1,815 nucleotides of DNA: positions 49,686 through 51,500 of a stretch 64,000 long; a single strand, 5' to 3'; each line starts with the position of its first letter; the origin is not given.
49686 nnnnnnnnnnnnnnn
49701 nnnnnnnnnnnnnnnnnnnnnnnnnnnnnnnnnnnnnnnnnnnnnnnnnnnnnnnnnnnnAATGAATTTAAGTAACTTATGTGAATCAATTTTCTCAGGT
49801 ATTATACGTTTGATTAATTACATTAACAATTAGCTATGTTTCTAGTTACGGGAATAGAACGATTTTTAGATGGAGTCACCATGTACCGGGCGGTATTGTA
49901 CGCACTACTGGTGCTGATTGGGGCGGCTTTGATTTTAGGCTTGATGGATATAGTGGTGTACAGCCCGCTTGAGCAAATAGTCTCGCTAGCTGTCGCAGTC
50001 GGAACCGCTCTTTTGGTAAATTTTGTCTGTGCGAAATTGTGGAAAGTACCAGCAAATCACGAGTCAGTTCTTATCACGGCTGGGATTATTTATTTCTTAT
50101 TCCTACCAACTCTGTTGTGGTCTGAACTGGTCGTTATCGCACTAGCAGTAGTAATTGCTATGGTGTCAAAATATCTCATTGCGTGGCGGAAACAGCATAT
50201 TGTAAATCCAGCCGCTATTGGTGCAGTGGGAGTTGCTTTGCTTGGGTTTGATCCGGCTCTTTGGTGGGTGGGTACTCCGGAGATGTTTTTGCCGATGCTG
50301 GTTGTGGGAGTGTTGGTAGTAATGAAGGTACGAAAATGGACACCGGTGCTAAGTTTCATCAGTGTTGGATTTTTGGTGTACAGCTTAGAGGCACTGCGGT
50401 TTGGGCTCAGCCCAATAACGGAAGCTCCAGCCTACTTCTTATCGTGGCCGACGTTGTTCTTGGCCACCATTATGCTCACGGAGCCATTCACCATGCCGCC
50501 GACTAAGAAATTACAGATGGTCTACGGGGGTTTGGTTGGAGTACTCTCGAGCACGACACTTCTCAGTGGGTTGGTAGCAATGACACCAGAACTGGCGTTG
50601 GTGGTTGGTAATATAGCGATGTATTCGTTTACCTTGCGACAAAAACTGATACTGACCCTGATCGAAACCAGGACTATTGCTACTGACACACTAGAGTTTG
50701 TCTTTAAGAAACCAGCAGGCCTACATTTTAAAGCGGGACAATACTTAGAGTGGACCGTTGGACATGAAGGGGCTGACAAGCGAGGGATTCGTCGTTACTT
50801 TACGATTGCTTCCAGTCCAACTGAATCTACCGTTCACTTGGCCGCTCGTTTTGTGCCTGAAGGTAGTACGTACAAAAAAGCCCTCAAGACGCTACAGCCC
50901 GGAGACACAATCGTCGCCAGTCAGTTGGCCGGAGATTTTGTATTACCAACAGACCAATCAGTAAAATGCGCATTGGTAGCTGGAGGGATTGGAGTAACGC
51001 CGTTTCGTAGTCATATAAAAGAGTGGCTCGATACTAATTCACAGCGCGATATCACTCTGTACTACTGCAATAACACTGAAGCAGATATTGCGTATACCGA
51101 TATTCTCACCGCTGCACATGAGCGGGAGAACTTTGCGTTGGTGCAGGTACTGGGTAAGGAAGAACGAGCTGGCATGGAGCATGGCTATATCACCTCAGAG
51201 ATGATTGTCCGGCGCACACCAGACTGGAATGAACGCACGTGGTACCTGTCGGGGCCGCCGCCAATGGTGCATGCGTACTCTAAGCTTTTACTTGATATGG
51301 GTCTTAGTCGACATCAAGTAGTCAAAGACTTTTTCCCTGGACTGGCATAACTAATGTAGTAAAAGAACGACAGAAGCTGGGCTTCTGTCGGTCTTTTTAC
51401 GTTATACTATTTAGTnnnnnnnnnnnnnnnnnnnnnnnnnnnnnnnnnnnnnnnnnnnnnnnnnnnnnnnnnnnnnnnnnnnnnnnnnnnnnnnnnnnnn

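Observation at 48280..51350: Compact flavin module: ApbE flavin transferase, TM-anchored FMN-binding protein, and a membrane-embedded FNR-like reductase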

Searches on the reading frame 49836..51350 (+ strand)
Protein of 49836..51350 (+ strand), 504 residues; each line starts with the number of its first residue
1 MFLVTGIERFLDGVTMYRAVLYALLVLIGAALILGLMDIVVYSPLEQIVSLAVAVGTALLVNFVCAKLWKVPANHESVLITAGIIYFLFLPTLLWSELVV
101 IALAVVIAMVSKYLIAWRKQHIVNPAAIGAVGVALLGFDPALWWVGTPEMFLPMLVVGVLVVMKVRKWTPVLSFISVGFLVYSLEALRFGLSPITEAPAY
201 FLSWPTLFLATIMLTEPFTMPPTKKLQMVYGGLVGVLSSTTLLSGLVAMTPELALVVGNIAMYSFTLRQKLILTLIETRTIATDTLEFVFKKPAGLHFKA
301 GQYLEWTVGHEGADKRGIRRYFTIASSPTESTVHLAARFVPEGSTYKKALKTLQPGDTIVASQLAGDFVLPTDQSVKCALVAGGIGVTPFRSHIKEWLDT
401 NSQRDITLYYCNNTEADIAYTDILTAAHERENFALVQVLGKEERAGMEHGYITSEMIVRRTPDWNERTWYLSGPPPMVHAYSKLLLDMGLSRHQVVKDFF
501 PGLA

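Call 3: search_protein_families(library=pfam, proteins=[window:49836-51350:+], max_evalue=0.01)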
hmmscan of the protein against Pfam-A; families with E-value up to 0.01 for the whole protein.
window:49836-51350:+ (504 aa): 4 families
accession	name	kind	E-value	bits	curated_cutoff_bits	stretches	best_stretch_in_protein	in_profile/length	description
PF00175.26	NAD_binding_1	-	1e-14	55.5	22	1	380-482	1-108/109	Oxidoreductase NAD-binding domain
PF03116.20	NQR2_RnfD_RnfE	-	8.1e-07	29.1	27.7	1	155-260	180-281/296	NQR2, RnfD, RnfE family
PF00970.30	FAD_binding_6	-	9.6e-06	26.3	21.1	1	274-361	3-90/99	Oxidoreductase FAD-binding domain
PF08030.17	NAD_binding_6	-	0.00032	21.2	22.2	1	379-425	5-57/156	Ferric reductase NAD binding domain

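Call 4: search_protein_families(library=ncbifam, proteins=[window:49836-51350:+], max_evalue=0.01)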
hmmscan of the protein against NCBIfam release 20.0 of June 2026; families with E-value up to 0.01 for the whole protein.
window:49836-51350:+ (504 aa): 22 families
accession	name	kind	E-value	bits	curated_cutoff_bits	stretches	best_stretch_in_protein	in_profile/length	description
NF040810.1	BenC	equivalog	1.3e-21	77.1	430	1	273-494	107-324/333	benzoate 1,2-dioxygenase electron transfer component BenC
NF058606.1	GlBtMonoRdsGbcB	equivalog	5.7e-21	74.8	500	1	279-493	24-240/362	glycine betaine monooxygenase reductase subunit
NF009805.0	PRK13289.1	equivalog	6.6e-20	71.4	432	1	296-500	183-392/399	NO-inducible flavohemoprotein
NF007964.0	PRK10684.1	equivalog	2.8e-19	69.2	383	1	296-500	35-237/333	NADH oxidoreductase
TIGR02160.1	PA_CoA_Oxy5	hypoth_equivalog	1.9e-18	66.4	420.8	1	273-500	4-241/352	1,2-phenylacetyl-CoA epoxidase subunit PaaE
NF005963.0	PRK08051.1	equivalog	1.9e-15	56.8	230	1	284-498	17-228/233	NAD(P)H-flavin reductase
NF008822.0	PRK11872.1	equivalog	4.7e-15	55.4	402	1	294-498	133-333/341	anthranilate 1,2-dioxygenase electron transfer component AntC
NF045803.1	MethMoxFADbindMmoC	equivalog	3.7e-14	52.2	500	1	293-498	135-338/343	aromatic/alkene monooxygenase hydroxylase FAD-binding subunit MmoC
TIGR01941.1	nqrF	equivalog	1.1e-12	47.6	295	1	349-500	245-403/405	NADH:ubiquinone reductase (Na(+)-transporting) subunit F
NF052252.1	flav_redu_LuxG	exception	1.1e-09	37.8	340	1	289-488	19-217/232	flavin mononucleotide reductase LuxG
NF006220.0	PRK08345.1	subfamily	4.6e-09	35.9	395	1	297-495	42-246/294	cytochrome-c3 hydrogenase subunit gamma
NF008178.0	PRK10926.1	equivalog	1.7e-08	34.1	390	1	295-452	28-185/248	ferredoxin--NADP(+) reductase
TIGR02911.1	sulfite_red_B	equivalog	2.4e-07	30.1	288.6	1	284-495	17-219/261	anaerobic sulfite reductase subunit AsrB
NF040830.1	sulfhyd_ShyC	equivalog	3e-07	29.9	600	1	316-424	50-157/288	NAD(P)-dependent hydrogenase/sulfhydrogenase 2 subunit gamma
NF004317.0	PRK05713.1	equivalog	5.8e-06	25.8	338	1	271-500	92-308/312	iron-sulfur-binding ferredoxin reductase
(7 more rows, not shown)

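Call 10: find_homologous_proteins(query=window:49836-51350:+, max_evalue=0.00001)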
Query window:49836-51350:+ (504 aa): 5117 proteins with E <= 0.00001 among 8000 candidates; the best 120 are listed.
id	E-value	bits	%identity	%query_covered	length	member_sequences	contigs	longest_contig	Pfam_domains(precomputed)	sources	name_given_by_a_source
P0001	0.0e+0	1117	100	100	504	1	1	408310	PF00175.27,PF00970.31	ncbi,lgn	-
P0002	1.2e-250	851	76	99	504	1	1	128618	PF00175.27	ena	-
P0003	2.7e-174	599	54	99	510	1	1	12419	PF00175.27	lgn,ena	-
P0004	3.7e-172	592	53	100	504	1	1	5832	PF00175.27,PF03116.21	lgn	-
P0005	7.3e-172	591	55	99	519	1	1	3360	PF00175.27,PF03116.21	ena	-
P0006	1.1e-170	587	54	99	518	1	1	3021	PF00175.27,PF03116.21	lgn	-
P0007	2.1e-167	576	52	99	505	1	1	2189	PF00175.27,PF03116.21,PF00970.31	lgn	-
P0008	5.3e-167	575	53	100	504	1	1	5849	PF00175.27,PF03116.21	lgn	-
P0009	1.6e-166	573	54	100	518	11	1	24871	PF00175.27,PF03116.21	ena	-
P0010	1.7e-166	573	53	99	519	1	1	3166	PF00175.27,PF03116.21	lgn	-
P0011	6.2e-166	571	53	100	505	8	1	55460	PF00175.27,PF03116.21,PF00970.31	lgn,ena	-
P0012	6.8e-166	571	51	99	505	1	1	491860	PF00175.27,PF00970.31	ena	-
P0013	2.6e-165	569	54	99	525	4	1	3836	PF00175.27,PF03116.21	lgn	-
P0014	2.8e-165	569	54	100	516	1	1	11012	PF00175.27,PF03116.21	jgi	jgi:ferredoxin-NADP reductase/Na+-translocating ferredoxin:NAD+ oxidoreductase RnfD subunit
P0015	3.1e-165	569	53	100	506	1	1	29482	PF00175.27,PF03116.21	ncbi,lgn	ncbi:MAG: hypothetical protein AAGA35_03245 [Patescibacteria group bacterium]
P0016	3.6e-165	569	54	99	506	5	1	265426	PF00175.27,PF03116.21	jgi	jgi:glycine betaine catabolism B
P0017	5.1e-165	568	53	100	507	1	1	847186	PF00175.27,PF03116.21,PF00970.31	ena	-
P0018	9.1e-165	567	52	99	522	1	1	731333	PF00175.27,PF03116.21,PF00970.31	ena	-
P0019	1.8e-164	566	52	99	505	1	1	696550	PF00175.27,PF03116.21,PF00970.31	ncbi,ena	-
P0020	1.8e-164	566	52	99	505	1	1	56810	PF00175.27,PF03116.21,PF00970.31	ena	-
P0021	1.9e-164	566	54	99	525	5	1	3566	PF00175.27,PF03116.21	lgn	-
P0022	2.1e-164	566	51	99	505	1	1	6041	PF00175.27,PF03116.21,PF08030.18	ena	-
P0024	1.0e-163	564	52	100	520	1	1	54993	PF00175.27,PF03116.21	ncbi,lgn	-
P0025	1.2e-163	564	54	100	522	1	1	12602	PF00175.27,PF03116.21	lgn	-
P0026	1.6e-163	563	52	100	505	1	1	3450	PF00175.27,PF03116.21,PF00970.31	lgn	-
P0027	1.7e-163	563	51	99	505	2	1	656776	PF00175.27,PF03116.21,PF08030.18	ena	-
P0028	3.5e-163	562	50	99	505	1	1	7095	PF00175.27,PF03116.21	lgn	-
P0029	4.0e-163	562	53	98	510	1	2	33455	PF00175.27,PF03116.21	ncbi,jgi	ncbi:MAG: hypothetical protein RL538_394 [Candidatus Parcubacteria bacterium]|jgi:ferredoxin-NADP re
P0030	1.5e-162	560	51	99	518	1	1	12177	PF00175.27,PF03116.21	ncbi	-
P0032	2.1e-162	560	52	98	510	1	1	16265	PF00175.27,PF03116.21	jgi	jgi:ferredoxin-NADP reductase/Na+-translocating ferredoxin:NAD+ oxidoreductase RnfD subunit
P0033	4.3e-162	559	53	99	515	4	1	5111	PF00175.27,PF03116.21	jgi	jgi:ferredoxin-NADP reductase/Na+-translocating ferredoxin:NAD+ oxidoreductase RnfD subunit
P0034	4.5e-162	558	51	100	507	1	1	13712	PF00175.27,PF03116.21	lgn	-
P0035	4.5e-162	558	52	99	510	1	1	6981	PF00175.27,PF03116.21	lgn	-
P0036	5.9e-162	558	52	98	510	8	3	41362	PF00175.27,PF03116.21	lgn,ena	-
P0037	7.7e-162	558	53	98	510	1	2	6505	PF00175.27,PF03116.21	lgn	-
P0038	1.4e-161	557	53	99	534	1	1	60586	PF00175.27,PF03116.21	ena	-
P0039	1.7e-161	557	53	100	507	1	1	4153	PF00175.27,PF03116.21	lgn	-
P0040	2.0e-161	556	54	99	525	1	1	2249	PF00175.27,PF03116.21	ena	-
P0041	2.3e-161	556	53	98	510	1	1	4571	PF00175.27,PF03116.21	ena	-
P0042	2.3e-161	556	53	98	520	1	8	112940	PF00175.27,PF03116.21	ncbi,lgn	-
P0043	2.6e-161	556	52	99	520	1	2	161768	PF00175.27,PF03116.21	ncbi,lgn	-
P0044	3.5e-161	556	51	99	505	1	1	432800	PF00175.27,PF03116.21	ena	-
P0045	5.3e-161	555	53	99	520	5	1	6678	PF00175.27,PF03116.21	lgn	-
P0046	8.0e-161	554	54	99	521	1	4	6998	PF00175.27,PF03116.21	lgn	-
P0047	1.5e-160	553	52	99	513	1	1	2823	PF00175.27,PF03116.21,PF08030.18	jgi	jgi:ferredoxin-NADP reductase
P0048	2.1e-160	553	51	99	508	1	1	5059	PF00175.27,PF03116.21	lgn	-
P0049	3.0e-160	552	54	97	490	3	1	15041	PF00175.27,PF03116.21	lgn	-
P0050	3.3e-160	552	54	97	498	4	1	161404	PF00175.27,PF03116.21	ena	-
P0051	4.4e-160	552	51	99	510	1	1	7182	PF00175.27,PF03116.21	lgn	-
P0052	5.3e-160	552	53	100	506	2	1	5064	PF00175.27,PF03116.21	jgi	-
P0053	5.4e-160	552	53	99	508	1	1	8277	PF00175.27,PF03116.21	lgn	-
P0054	5.6e-160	552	53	99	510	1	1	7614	PF00175.27,PF03116.21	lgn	-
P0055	5.9e-160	551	53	100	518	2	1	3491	PF00175.27,PF03116.21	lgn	-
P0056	6.5e-160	551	53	99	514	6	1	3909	PF00175.27,PF03116.21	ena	-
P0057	6.9e-160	551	53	99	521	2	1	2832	PF00175.27,PF03116.21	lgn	-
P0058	1.2e-159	550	51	100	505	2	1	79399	PF00175.27,PF03116.21,PF00970.31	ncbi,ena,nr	ncbi:MAG: RnfABCDGE type electron transport complex subunit D [Candidatus Kaiserbacteria bacterium]|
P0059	1.7e-159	550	52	99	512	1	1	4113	PF00175.27,PF03116.21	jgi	-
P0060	2.2e-159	550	54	99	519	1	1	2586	PF00175.27,PF03116.21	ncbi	-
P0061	2.3e-159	550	51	98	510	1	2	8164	PF00175.27,PF03116.21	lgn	-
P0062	2.3e-159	550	51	99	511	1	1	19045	PF00175.27,PF03116.21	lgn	-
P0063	2.4e-159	549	53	98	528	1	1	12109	PF00175.27,PF03116.21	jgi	jgi:ferredoxin-NADP reductase/Na+-translocating ferredoxin:NAD+ oxidoreductase RnfD subunit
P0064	2.7e-159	549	53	98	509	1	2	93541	PF00175.27,PF03116.21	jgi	jgi:ferredoxin-NADP reductase/Na+-translocating ferredoxin:NAD+ oxidoreductase RnfD subunit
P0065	2.9e-159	549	53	99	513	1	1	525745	PF00175.27,PF03116.21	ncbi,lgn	ncbi:MAG: hypothetical protein ACK42D_00275 [Candidatus Paceibacteria bacterium]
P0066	2.9e-159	549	51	99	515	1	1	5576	PF00175.27,PF03116.21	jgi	-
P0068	4.1e-159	549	52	99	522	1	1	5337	PF00175.27,PF03116.21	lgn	-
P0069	4.2e-159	549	54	98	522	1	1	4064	PF00175.27,PF03116.21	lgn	-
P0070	5.4e-159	548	52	98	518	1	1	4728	PF00175.27,PF03116.21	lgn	-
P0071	9.3e-159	548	52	99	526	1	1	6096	PF00175.27,PF03116.21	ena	-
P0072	9.4e-159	548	50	100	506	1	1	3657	PF00175.27,PF03116.21,PF00970.31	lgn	-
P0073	1.0e-158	547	50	100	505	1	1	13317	PF00175.27,PF03116.21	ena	-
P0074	1.2e-158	547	52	100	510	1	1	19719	PF00175.27,PF03116.21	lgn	-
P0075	1.3e-158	547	53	98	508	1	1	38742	PF00175.27,PF03116.21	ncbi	-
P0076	1.7e-158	547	52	98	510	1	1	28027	PF00175.27,PF03116.21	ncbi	-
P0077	1.7e-158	547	52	99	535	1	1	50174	PF00175.27,PF03116.21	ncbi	-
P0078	1.8e-158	547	51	98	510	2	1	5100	PF00175.27,PF03116.21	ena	-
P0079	2.3e-158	546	51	99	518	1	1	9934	PF00175.27,PF03116.21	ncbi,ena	-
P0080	2.5e-158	546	52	100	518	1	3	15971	PF00175.27,PF03116.21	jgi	jgi:ferredoxin-NADP reductase/Na+-translocating ferredoxin:NAD+ oxidoreductase RnfD subunit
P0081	3.0e-158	546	52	99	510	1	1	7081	PF00175.27,PF03116.21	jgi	jgi:ferredoxin-NADP reductase/Na+-translocating ferredoxin:NAD+ oxidoreductase RnfD subunit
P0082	3.3e-158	546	50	98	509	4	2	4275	PF00175.27,PF03116.21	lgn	-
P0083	3.4e-158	546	52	100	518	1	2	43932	PF00175.27,PF03116.21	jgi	jgi:ferredoxin-NADP reductase/Na+-translocating ferredoxin:NAD+ oxidoreductase RnfD subunit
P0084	3.6e-158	546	51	99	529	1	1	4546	PF00175.27,PF03116.21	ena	-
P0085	3.8e-158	546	52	99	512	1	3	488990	PF00175.27,PF03116.21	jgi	jgi:glycine betaine catabolism B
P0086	3.8e-158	546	53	99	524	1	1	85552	PF00175.27,PF03116.21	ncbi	-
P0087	5.8e-158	545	49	99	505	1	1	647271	PF00175.27,PF03116.21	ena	-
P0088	6.0e-158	545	52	99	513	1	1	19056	PF00175.27,PF03116.21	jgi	-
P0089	6.5e-158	545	52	99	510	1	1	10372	PF00175.27,PF03116.21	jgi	jgi:glycine betaine catabolism B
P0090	6.6e-158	545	51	98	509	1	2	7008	PF00175.27,PF03116.21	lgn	-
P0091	6.7e-158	545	53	98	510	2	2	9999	PF00175.27,PF03116.21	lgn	-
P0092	8.2e-158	544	52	99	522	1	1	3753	PF00175.27,PF03116.21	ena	-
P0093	1.1e-157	544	50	98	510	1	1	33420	PF00175.27,PF03116.21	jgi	jgi:glycine betaine catabolism B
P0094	1.2e-157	544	52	98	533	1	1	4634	PF00175.27,PF03116.21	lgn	-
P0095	1.6e-157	543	51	98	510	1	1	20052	PF00175.27,PF03116.21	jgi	jgi:glycine betaine catabolism B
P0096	3.2e-157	542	51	98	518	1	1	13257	PF00175.27,PF03116.21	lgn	-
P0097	3.4e-157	542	52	99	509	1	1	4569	PF00175.27,PF03116.21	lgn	-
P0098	3.8e-157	542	50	99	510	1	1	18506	PF00175.27,PF03116.21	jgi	jgi:ferredoxin-NADP reductase/Na+-translocating ferredoxin:NAD+ oxidoreductase RnfD subunit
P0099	4.3e-157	542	51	99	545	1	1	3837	PF00175.27,PF03116.21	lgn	-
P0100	4.4e-157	542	54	99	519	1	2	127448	PF00175.27,PF03116.21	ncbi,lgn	-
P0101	5.5e-157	542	53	100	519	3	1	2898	PF00175.27,PF03116.21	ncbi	-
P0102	5.9e-157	542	50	99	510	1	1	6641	PF00175.27,PF03116.21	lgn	-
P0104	6.5e-157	541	50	99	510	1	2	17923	PF00175.27,PF03116.21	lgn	-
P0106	9.9e-157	541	52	98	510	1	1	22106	PF00175.27,PF03116.21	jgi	-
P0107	1.0e-156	541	50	99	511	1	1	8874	PF00175.27,PF03116.21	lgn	-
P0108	1.1e-156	541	51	98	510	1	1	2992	PF00175.27,PF03116.21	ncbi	-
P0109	1.3e-156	540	50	98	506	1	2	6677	PF00175.27,PF03116.21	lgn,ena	-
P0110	2.4e-156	540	51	98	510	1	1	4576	PF00175.27,PF03116.21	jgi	jgi:ferredoxin-NADP reductase/Na+-translocating ferredoxin:NAD+ oxidoreductase RnfD subunit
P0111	2.4e-156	540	52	98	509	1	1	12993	PF00175.27,PF03116.21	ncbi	-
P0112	2.4e-156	540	52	99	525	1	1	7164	PF00175.27,PF03116.21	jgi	jgi:glycine betaine catabolism B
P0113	3.2e-156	539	52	98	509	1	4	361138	PF00175.27,PF03116.21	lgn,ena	-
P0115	3.2e-156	539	51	98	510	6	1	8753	PF00175.27,PF03116.21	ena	-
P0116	3.5e-156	539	51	99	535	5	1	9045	PF00175.27,PF03116.21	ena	-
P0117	3.7e-156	539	53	99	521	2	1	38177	PF00175.27,PF03116.21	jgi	jgi:ferredoxin-NADP reductase/Na+-translocating ferredoxin:NAD+ oxidoreductase RnfD subunit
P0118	4.3e-156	539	51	100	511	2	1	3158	PF00175.27,PF03116.21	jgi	jgi:ferredoxin-NADP reductase/Na+-translocating ferredoxin:NAD+ oxidoreductase RnfD subunit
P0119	4.7e-156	539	51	99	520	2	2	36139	PF00175.27,PF03116.21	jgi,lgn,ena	-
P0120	5.0e-156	539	50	99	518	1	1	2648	PF00175.27,PF03116.21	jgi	-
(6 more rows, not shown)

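Call 11: find_encoding_contigs(protein=P0001, flank=6000, max_places=3)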
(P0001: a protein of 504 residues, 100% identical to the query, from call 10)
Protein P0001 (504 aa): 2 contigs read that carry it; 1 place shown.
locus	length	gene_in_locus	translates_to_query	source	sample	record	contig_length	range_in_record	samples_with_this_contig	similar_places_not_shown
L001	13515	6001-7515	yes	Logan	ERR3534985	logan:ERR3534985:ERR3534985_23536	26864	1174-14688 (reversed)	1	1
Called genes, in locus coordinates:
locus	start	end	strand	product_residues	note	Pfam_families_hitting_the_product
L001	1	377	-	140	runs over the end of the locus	PF04138:GtrA_DPMS_TM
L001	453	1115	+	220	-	-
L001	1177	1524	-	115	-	PF00453:Ribosomal_L20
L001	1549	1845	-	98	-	PF01632:Ribosomal_L35p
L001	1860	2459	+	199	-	PF02545:Maf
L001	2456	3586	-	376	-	PF04892:VanZ-LLP1 (weak), PF05675:DUF817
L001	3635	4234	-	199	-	PF05198:IF3_N, PF00707:IF3_C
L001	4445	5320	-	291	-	PF02424:ApbE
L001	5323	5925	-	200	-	-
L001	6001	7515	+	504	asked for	PF00970:FAD_binding_6 (faint), PF00175:NAD_binding_1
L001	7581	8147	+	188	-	PF04279:IspA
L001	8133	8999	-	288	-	PF06966:DUF1295, PF02544:Steroid_dh (weak), PF04191:PEMT, PF04140:ICMT (weak)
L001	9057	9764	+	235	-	-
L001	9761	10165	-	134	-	PF00856:SET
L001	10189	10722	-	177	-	-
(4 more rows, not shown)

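Call 12: find_encoding_contigs(protein=P0002, flank=6000, max_places=3)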
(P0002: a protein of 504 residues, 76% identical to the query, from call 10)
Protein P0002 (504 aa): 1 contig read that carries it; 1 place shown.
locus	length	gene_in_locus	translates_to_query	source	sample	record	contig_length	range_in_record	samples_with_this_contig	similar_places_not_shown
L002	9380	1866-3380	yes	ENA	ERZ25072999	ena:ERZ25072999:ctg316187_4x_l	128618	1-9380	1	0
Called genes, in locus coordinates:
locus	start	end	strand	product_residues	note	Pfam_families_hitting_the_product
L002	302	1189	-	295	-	PF02424:ApbE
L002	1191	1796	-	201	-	-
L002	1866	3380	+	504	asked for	PF00175:NAD_binding_1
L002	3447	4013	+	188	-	PF04279:IspA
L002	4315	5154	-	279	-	PF06966:DUF1295, PF02544:Steroid_dh (weak), PF04191:PEMT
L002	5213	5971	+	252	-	-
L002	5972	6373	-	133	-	PF21549:PRDM2_PR (weak), PF00856:SET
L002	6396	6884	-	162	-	-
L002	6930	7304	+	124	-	PF00072:Response_reg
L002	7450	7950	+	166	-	PF00565:SNase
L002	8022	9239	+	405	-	-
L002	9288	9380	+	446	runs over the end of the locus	PF07995:GSDH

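Call 13: find_encoding_contigs(protein=P0017, flank=6000, max_places=3)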
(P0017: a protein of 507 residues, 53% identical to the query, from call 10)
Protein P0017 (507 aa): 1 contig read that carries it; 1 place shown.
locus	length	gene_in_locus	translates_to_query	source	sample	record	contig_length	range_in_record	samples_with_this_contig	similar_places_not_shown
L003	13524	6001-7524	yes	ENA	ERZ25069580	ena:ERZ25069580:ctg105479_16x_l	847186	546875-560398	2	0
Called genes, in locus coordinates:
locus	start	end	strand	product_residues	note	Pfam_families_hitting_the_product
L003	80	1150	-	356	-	PF02661:Fic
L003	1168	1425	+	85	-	-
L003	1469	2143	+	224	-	PF01386:Ribosomal_L25p, PF14693:Ribosomal_TL5_C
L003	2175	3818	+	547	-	PF13406:SLT_2, PF01471:PG_binding_1 (weak)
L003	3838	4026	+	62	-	-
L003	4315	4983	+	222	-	-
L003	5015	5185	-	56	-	-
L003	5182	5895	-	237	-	PF06414:Zeta_toxin, PF13671:AAA_33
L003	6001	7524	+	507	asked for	PF03116:NQR2_RnfD_RnfE (faint), PF00970:FAD_binding_6 (weak), PF00175:NAD_binding_1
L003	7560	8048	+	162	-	-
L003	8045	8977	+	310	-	PF02424:ApbE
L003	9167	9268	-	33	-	-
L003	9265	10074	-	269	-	PF01555:N6_N4_Mtase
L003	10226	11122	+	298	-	-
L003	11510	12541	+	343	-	PF02195:ParB_N, PF17762:HTH_ParB, PF23552:ParB_C (weak)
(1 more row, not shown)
